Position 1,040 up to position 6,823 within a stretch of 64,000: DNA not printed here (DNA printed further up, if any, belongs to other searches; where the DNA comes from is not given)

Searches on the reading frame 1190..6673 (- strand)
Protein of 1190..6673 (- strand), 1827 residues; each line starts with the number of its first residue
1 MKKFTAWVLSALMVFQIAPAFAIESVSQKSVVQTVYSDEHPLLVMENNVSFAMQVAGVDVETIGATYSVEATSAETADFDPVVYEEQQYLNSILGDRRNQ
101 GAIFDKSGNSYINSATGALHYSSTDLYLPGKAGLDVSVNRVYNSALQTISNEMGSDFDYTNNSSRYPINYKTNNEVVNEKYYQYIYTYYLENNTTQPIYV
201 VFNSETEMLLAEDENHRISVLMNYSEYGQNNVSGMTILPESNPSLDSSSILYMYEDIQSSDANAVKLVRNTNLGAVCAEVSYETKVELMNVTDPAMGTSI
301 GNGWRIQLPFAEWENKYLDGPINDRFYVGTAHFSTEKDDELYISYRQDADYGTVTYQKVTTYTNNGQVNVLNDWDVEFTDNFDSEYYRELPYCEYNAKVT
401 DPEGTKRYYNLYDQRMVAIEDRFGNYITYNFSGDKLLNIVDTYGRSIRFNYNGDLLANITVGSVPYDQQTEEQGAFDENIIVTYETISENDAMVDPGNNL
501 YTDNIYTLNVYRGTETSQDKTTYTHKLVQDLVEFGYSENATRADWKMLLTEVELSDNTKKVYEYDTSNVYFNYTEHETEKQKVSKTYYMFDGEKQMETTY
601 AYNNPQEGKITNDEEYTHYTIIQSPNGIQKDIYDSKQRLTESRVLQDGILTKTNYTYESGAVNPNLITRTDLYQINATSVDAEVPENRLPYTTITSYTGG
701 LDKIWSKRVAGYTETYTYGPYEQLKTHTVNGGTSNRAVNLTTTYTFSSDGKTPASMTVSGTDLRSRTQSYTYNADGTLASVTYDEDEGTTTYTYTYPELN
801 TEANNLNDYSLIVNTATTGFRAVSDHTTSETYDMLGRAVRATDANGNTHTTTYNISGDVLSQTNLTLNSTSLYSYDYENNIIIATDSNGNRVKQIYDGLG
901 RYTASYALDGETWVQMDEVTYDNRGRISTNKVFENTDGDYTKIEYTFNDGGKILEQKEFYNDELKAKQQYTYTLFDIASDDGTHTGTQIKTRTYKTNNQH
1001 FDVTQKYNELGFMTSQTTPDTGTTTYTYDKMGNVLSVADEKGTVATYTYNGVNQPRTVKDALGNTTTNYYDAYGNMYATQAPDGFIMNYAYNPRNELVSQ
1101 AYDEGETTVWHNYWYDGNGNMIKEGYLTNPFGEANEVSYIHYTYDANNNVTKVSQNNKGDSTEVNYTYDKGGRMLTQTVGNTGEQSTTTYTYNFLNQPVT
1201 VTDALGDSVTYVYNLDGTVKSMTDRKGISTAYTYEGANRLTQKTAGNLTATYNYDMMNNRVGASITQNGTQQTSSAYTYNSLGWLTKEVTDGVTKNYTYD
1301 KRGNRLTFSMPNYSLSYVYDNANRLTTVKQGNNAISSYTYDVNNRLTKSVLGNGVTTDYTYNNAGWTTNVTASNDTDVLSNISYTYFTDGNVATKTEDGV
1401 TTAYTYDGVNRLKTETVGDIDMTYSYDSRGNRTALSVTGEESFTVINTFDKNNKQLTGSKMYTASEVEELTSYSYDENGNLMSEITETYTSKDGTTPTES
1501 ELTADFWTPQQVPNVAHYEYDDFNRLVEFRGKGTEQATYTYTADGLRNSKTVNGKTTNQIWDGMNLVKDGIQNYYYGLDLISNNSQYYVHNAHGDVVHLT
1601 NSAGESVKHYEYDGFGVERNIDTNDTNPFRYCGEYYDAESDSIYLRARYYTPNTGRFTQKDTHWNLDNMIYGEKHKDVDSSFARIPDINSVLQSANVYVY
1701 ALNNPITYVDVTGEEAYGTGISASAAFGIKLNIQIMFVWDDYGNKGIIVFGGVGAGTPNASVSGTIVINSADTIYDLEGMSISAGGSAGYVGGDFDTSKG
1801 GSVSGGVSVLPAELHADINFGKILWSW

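Call 8: search_protein_families(library=pfam, proteins=[window:1190-6673:-])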
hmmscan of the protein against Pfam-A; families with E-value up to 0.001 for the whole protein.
window:1190-6673:- (1827 aa): 2 families
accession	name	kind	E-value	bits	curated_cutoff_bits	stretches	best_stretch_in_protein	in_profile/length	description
PF05593.20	RHS_repeat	-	4.7e-34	116.5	22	3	1007-1044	1-38/38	RHS Repeat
PF20148.4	DUF6531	-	0.00019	22.1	24.1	0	112-155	4-44/74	Domain of unknown function (DUF6531)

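Call 59: find_encoding_contigs(protein=window:1190-6673:-, flank=10000, max_places=4)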
Protein window:1190-6673:- (1827 aa): 5 contigs read that carry it; 2 places shown.
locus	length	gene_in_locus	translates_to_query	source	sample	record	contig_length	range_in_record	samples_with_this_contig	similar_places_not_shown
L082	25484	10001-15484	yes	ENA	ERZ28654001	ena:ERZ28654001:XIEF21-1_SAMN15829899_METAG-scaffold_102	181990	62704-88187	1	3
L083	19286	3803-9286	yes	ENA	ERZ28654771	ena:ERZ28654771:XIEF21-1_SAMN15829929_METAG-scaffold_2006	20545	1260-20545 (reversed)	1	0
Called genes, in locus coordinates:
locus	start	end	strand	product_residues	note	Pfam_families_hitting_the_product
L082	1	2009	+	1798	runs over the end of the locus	PF25275:Golvesin_C (faint), PF11721:Malectin (faint), PF07833:Cu_amine_oxidN1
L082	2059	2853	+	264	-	PF02633:Creatininase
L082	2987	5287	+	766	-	-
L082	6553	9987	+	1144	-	-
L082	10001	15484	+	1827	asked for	PF05593:RHS_repeat (weak), PF25023:TEN_YD-shell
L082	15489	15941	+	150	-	-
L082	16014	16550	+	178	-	PF05593:RHS_repeat (faint), PF25023:TEN_YD-shell (weak)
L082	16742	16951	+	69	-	-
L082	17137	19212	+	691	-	-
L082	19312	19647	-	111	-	PF13560:HTH_31 (weak), PF12844:HTH_19 (weak), PF01381:HTH_3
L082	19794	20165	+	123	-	-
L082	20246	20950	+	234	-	PF00072:Response_reg, PF04397:LytTR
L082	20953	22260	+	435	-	PF14501:HATPase_c_5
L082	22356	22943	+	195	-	PF04647:AgrB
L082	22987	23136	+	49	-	-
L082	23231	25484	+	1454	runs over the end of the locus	-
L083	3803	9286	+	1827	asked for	PF05593:RHS_repeat (weak), PF25023:TEN_YD-shell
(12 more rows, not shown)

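Call 70: find_homologous_proteins(query=L082:20246-20950:+, max_evalue=1e-20)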
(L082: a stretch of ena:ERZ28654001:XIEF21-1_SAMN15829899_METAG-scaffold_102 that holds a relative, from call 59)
Query L082:20246-20950:+ (234 aa): 101 proteins with E <= 1e-20 among 249 candidates.
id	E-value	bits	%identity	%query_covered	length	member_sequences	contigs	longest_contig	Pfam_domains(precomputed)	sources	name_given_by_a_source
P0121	1.1e-148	511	97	100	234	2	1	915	PF04397.22,PF00072.31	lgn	-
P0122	2.9e-73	264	51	100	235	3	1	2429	PF04397.22,PF00072.31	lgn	-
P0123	1.4e-72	262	51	100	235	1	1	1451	PF04397.22,PF00072.31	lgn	-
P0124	2.5e-71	258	49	100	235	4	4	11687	PF04397.22,PF00072.31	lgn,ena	-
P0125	1.9e-70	255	50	100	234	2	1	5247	PF04397.22,PF00072.31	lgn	-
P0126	2.4e-70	254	50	99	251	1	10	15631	PF04397.22,PF00072.31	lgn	-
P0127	1.0e-69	252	47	100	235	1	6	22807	PF04397.22,PF00072.31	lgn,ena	-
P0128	3.7e-67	244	48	100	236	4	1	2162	PF04397.22,PF00072.31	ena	-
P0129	3.9e-66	241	50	100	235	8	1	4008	PF04397.22,PF00072.31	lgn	-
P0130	1.3e-65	239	46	100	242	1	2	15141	PF04397.22,PF00072.31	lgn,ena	-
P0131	1.5e-65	239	47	100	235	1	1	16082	PF04397.22,PF00072.31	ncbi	-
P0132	2.1e-65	238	46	99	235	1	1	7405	PF04397.22,PF00072.31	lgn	-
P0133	8.9e-65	236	47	100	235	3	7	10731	PF04397.22,PF00072.31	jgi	-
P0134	2.4e-64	235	48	100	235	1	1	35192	PF04397.22,PF00072.31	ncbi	-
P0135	2.6e-64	235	55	79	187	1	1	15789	PF04397.22,PF00072.31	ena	-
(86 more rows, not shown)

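Call 71: find_encoding_contigs(protein=P0127, flank=10000, max_places=2)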
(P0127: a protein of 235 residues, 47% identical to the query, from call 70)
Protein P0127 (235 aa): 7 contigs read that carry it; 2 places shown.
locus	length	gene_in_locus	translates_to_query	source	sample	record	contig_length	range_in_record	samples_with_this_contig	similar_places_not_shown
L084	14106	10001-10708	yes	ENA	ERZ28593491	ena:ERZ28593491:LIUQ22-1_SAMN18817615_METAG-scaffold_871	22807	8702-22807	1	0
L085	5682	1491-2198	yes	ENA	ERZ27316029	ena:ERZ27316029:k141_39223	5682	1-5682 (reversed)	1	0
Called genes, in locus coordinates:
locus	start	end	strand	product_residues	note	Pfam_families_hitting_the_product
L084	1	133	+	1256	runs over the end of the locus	-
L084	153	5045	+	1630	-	PF05593:RHS_repeat (weak), PF25023:TEN_YD-shell, PF05593:RHS_repeat (weak), PF25023:TEN_YD-shell, PF14412:AHH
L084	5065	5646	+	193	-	PF07791:Imm11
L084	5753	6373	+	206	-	PF02899:Phage_int_SAM_1, PF00589:Phage_integrase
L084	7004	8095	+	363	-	-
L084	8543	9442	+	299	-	-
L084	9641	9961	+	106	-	PF12844:HTH_19 (weak), PF13560:HTH_31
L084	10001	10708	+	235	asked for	PF00072:Response_reg, PF04397:LytTR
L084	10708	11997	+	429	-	PF14501:HATPase_c_5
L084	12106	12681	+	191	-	PF04647:AgrB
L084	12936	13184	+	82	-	-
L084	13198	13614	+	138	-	PF08281:Sigma70_r4_2 (faint), PF04545:Sigma70_r4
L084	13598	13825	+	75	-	PF12645:HTH_16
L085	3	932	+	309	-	?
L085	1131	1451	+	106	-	PF12844:HTH_19 (weak), PF13560:HTH_31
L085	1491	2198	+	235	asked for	PF00072:Response_reg, PF04397:LytTR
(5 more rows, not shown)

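Call 72: find_encoding_contigs(protein=P0134, flank=10000, max_places=2)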
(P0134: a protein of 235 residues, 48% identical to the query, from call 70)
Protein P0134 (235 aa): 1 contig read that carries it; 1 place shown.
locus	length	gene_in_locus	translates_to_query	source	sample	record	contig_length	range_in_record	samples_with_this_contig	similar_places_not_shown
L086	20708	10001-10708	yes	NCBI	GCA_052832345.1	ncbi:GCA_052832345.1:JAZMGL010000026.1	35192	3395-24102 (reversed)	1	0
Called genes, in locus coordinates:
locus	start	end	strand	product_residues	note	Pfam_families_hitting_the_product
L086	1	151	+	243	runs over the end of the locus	PF00561:Abhydrolase_1 (weak)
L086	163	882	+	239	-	PF00561:Abhydrolase_1 (weak)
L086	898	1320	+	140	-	PF05025:RbsD_FucU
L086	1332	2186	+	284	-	-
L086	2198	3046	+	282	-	-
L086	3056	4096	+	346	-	PF02811:PHP (weak)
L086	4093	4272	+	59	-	PF02811:PHP (weak)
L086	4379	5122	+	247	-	-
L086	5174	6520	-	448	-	PF03023:MurJ (faint), PF01554:MatE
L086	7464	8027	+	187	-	-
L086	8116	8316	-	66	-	PF13443:HTH_26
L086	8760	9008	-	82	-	PF01381:HTH_3 (weak)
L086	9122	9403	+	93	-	-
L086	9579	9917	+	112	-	-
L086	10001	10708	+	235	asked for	PF00072:Response_reg, PF04397:LytTR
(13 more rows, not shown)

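Call 73: find_encoding_contigs(protein=P0126, flank=10000, max_places=2)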
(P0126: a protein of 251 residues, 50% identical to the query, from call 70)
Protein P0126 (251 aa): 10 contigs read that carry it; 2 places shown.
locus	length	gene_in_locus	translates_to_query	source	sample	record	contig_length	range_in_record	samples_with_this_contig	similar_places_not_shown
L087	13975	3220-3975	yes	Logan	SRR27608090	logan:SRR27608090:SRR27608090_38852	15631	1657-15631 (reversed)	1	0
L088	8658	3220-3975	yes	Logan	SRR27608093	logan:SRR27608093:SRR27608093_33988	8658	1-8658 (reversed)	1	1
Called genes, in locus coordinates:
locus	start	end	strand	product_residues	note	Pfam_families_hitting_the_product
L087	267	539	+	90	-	-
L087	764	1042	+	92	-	-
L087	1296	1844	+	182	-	-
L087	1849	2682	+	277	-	-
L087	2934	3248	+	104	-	PF13560:HTH_31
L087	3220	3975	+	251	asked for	PF00072:Response_reg, PF04397:LytTR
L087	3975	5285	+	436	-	PF14501:HATPase_c_5, PF02518:HATPase_c (faint)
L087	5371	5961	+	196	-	PF04647:AgrB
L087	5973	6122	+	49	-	-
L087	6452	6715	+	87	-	-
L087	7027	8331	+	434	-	PF02661:Fic (weak)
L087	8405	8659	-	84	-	PF00269:SASP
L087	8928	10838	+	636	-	PF07944:Beta-AFase-like_GH127_cat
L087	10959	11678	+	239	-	PF00300:His_Phos_1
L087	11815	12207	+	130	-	PF12844:HTH_19, PF13443:HTH_26 (weak), PF01381:HTH_3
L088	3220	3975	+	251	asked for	PF00072:Response_reg, PF04397:LytTR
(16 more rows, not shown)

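Call 87: search_protein_families(library=ncbifam, max_evalue=0.01, proteins=[L082:19794-20165:+, L082:16742-16951:+])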
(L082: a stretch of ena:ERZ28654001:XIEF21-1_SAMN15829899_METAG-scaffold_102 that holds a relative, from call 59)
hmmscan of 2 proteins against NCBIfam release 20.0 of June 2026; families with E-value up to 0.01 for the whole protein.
L082:19794-20165:+ (123 aa): 0 families

L082:16742-16951:+ (69 aa): 0 families

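Call 103: find_homologous_proteins(query=L082:23231-25483:+, max_evalue=1e-50)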
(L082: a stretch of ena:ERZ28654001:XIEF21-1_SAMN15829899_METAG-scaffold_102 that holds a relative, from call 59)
Query L082:23231-25483:+: 8000 candidates shared short words with the query, none scored E <= 1e-50.
